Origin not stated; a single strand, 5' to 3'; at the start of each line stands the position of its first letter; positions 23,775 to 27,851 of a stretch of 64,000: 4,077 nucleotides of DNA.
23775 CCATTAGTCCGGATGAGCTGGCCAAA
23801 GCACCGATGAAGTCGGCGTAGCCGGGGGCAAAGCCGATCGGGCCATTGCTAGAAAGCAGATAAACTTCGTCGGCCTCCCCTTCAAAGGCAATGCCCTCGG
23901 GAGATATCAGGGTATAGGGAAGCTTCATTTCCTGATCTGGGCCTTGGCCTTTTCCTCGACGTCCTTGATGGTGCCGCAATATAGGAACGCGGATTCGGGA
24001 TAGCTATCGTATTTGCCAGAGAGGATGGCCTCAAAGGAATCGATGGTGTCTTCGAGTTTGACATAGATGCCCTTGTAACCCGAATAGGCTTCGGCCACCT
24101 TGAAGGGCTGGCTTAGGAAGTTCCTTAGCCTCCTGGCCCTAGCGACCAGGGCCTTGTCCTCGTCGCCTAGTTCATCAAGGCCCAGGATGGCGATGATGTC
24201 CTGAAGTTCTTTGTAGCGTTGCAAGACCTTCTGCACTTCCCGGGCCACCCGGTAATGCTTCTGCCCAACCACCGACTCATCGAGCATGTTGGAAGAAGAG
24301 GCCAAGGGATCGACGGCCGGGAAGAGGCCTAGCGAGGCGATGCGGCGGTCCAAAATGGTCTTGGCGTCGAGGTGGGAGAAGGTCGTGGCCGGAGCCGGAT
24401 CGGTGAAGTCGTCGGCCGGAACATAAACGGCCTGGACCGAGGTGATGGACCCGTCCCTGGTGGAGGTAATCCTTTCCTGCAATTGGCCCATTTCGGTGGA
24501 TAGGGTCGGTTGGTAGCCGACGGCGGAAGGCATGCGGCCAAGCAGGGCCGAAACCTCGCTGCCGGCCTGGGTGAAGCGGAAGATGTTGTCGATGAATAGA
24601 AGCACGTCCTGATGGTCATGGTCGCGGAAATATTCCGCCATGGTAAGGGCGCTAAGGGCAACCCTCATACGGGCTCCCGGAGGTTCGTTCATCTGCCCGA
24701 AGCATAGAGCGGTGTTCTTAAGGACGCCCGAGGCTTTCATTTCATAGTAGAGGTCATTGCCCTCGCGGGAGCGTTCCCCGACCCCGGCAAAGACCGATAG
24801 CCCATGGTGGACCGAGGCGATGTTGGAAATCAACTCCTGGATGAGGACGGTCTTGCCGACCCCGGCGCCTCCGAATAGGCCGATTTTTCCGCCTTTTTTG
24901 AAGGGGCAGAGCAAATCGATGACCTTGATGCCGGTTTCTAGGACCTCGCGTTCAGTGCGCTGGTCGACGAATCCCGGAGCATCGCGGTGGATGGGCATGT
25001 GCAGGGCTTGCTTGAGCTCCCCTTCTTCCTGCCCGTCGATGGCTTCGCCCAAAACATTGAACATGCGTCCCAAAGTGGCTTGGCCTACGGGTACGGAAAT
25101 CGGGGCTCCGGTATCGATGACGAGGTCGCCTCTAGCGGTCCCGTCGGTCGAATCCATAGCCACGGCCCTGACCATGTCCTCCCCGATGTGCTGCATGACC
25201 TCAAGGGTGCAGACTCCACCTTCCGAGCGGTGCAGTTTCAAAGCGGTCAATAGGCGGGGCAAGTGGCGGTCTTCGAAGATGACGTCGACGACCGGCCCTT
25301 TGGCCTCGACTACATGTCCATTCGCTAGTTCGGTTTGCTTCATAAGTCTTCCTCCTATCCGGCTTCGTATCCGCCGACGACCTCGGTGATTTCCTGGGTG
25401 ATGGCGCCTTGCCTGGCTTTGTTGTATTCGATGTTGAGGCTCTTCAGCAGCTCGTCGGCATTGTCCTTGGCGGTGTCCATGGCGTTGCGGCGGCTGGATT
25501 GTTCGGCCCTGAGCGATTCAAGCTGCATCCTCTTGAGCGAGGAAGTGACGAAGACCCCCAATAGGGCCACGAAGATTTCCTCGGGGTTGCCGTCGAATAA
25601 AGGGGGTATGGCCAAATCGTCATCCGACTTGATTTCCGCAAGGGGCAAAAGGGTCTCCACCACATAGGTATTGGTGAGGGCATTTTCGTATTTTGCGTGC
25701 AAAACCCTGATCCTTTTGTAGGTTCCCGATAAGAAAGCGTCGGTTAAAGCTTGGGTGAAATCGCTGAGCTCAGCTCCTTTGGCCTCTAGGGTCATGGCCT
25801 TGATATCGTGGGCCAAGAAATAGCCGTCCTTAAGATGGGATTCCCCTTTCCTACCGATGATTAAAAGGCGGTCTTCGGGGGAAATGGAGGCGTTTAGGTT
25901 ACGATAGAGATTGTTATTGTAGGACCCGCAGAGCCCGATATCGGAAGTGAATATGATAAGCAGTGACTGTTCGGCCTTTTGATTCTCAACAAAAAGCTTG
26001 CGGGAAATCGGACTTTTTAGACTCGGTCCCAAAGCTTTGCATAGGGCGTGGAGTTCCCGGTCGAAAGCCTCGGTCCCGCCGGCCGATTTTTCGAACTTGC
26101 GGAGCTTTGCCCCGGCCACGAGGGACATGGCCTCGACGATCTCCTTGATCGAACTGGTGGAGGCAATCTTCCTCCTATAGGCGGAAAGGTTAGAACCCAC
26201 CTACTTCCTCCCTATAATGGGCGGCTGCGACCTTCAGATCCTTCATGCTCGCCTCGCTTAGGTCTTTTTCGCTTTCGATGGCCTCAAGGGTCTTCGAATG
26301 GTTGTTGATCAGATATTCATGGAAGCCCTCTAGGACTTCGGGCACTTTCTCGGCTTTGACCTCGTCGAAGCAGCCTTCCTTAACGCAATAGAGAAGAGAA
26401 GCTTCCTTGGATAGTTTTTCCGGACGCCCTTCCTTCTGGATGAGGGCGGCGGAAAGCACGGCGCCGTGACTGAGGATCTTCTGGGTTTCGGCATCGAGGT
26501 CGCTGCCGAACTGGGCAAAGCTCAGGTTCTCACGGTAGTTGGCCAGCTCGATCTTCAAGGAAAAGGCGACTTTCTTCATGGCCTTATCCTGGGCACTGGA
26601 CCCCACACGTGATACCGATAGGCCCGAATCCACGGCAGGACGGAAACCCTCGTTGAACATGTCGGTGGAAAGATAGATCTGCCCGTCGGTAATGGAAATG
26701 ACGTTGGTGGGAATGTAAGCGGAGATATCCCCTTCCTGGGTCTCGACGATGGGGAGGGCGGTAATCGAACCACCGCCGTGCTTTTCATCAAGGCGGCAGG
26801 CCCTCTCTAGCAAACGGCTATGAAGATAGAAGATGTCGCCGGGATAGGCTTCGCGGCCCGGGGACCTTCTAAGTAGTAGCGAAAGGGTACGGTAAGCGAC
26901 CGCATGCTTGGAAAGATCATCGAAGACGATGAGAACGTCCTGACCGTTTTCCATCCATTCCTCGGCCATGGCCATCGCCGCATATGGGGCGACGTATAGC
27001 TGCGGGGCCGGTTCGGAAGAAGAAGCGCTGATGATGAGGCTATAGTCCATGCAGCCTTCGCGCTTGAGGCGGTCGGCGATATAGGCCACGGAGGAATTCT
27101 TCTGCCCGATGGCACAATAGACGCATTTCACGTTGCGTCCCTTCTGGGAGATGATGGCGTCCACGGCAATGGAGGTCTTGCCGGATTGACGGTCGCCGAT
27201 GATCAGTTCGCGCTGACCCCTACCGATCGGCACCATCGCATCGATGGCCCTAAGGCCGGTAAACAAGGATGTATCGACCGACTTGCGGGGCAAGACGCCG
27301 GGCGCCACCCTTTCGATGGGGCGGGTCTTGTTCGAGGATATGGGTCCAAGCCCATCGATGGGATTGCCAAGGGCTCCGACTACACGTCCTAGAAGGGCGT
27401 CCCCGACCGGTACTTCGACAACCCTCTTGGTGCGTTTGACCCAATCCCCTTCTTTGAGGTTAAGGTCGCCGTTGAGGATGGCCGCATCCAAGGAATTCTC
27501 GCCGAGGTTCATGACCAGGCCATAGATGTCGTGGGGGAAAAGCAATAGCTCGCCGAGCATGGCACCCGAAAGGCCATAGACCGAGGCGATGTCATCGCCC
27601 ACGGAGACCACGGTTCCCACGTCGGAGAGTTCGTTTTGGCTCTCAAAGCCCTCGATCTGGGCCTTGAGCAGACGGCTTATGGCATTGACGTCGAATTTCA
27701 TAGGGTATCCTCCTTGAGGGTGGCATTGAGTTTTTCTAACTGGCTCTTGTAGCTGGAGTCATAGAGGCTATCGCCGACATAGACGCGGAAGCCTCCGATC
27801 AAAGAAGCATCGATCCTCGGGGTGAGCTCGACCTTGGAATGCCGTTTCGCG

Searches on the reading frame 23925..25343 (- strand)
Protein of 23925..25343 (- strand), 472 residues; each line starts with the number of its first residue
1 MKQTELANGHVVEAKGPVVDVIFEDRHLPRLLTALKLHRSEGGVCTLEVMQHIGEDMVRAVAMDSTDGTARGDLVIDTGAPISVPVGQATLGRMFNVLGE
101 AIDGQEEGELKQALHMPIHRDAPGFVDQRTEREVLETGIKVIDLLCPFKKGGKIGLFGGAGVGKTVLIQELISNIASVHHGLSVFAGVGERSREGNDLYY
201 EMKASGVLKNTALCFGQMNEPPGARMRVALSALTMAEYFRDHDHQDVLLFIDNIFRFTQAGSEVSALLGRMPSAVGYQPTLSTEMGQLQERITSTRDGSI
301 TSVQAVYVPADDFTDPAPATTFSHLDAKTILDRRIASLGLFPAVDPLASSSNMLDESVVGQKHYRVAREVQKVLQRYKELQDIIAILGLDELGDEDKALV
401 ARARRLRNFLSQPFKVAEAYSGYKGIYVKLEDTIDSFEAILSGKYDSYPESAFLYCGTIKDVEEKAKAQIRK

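Call 100: search_protein_families(library=pfam, proteins=[window:23925-25343:-], max_evalue=0.00001)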
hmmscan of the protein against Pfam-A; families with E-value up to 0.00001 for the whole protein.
window:23925-25343:- (472 aa): 3 families
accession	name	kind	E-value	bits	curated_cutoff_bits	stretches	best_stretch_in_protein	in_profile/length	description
PF00006.31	ATP-synt_ab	-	1.2e-72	244.5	29.5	1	138-351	1-213/213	ATP synthase alpha/beta family, nucleotide-binding domain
PF22919.1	ATP-synt_VA_C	-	1.5e-14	54.3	24.7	1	356-448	5-100/101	C-terminal domain of V and A type ATP synthase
PF02874.29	ATP-synt_ab_N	-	3.7e-14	53.4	20.9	1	11-79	1-69/69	ATP synthase alpha/beta family, beta-barrel domain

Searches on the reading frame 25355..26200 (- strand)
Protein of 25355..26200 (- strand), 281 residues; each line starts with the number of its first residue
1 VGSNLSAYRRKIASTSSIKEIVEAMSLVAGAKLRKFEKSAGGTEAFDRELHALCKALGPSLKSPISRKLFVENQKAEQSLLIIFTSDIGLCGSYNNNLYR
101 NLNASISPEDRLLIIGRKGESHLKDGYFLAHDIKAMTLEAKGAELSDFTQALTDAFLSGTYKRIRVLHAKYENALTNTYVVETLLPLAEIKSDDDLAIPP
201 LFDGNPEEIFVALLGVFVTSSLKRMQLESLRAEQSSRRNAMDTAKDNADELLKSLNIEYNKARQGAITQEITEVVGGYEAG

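Call 100: search_protein_families(library=pfam, proteins=[window:25355-26200:-], max_evalue=0.00001)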
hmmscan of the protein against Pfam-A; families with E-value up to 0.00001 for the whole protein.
window:25355-26200:- (281 aa): 1 family
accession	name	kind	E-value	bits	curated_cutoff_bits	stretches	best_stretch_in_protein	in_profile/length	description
PF00231.24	ATP-synt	-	3.9e-65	220.8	39.9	1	4-280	1-284/285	ATP synthase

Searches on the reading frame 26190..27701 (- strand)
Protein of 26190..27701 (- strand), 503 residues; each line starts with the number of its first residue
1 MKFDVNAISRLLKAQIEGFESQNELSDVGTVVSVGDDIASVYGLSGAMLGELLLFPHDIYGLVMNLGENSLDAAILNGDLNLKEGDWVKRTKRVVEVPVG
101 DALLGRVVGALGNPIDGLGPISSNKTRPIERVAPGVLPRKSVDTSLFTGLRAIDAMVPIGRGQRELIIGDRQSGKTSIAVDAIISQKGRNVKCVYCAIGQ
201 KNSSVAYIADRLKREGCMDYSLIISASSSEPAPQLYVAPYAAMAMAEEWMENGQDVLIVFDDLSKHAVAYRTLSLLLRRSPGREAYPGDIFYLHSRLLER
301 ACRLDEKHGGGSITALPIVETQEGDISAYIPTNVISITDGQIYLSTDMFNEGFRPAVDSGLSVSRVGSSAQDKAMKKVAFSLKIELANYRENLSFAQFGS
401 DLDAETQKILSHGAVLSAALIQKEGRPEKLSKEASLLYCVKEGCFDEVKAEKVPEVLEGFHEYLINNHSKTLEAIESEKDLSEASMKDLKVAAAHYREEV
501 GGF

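Call 100: search_protein_families(library=pfam, proteins=[window:26190-27701:-], max_evalue=0.00001)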
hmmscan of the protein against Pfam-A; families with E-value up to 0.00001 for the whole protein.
window:26190-27701:- (503 aa): 3 families
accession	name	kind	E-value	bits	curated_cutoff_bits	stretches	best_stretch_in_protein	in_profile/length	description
PF00006.31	ATP-synt_ab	-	4.3e-79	265.5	29.5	1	149-364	1-213/213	ATP synthase alpha/beta family, nucleotide-binding domain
PF00306.32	ATP-synt_ab_C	-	2.3e-32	112.4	27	1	371-494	1-124/126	ATP synthase alpha/beta chain, C terminal domain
PF02874.29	ATP-synt_ab_N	-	8.3e-09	36.3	20.9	1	27-91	4-68/69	ATP synthase alpha/beta family, beta-barrel domain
